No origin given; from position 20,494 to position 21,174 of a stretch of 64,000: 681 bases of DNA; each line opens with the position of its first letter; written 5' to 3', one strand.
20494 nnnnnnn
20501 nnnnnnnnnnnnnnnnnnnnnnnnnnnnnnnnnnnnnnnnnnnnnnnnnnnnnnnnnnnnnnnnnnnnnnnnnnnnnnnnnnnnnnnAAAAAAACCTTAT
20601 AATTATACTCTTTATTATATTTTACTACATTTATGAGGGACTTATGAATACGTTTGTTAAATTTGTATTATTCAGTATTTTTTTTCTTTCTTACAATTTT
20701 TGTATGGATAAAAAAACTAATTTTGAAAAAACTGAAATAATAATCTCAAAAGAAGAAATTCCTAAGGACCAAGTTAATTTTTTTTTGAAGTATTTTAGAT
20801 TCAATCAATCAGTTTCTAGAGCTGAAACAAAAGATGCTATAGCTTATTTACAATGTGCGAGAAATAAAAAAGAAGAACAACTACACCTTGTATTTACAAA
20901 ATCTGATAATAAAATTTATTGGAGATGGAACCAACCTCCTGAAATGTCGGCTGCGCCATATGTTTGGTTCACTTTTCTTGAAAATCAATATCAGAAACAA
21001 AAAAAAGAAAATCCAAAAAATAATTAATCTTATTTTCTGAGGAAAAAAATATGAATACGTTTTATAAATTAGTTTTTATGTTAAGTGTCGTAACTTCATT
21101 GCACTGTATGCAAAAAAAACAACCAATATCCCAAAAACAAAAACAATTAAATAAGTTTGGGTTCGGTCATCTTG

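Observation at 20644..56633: Recurrent Met immediately after the hydrophobic leader in at least 10 unrelated exported proteins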

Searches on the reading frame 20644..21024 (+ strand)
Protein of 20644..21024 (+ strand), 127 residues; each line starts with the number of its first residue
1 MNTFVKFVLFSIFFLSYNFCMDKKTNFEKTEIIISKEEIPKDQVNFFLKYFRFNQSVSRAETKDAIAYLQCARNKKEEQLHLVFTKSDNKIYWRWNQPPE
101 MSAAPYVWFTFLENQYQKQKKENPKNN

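Call 54: list_cluster_members(proteins=[window:20644-21024:+, window:20704-21024:+, window:21051-21524:+, window:21108-21524:+, window:46384-47067:-, window:46384-47007:-, window:56568-57803:+, window:56631-57803:+, window:32620-34005:-, window:32620-33951:-])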
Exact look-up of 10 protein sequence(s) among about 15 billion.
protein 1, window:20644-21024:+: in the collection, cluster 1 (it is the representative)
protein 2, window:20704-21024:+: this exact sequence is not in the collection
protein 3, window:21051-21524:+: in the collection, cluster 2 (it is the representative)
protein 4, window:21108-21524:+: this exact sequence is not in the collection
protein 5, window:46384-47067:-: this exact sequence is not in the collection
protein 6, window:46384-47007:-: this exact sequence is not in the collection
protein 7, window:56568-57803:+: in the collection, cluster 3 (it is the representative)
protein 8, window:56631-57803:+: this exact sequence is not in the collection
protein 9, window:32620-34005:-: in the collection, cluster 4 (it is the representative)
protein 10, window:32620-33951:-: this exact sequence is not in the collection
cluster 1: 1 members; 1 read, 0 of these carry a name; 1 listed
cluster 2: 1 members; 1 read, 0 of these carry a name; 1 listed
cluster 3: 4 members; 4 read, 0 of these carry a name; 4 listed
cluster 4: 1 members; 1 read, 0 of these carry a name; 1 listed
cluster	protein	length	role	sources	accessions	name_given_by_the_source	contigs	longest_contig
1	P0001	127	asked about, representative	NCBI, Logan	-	-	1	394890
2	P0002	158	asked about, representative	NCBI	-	-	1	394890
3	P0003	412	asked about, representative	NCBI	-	-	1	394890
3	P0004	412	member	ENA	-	-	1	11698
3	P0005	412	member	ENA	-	-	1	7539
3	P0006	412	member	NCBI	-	-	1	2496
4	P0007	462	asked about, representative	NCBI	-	-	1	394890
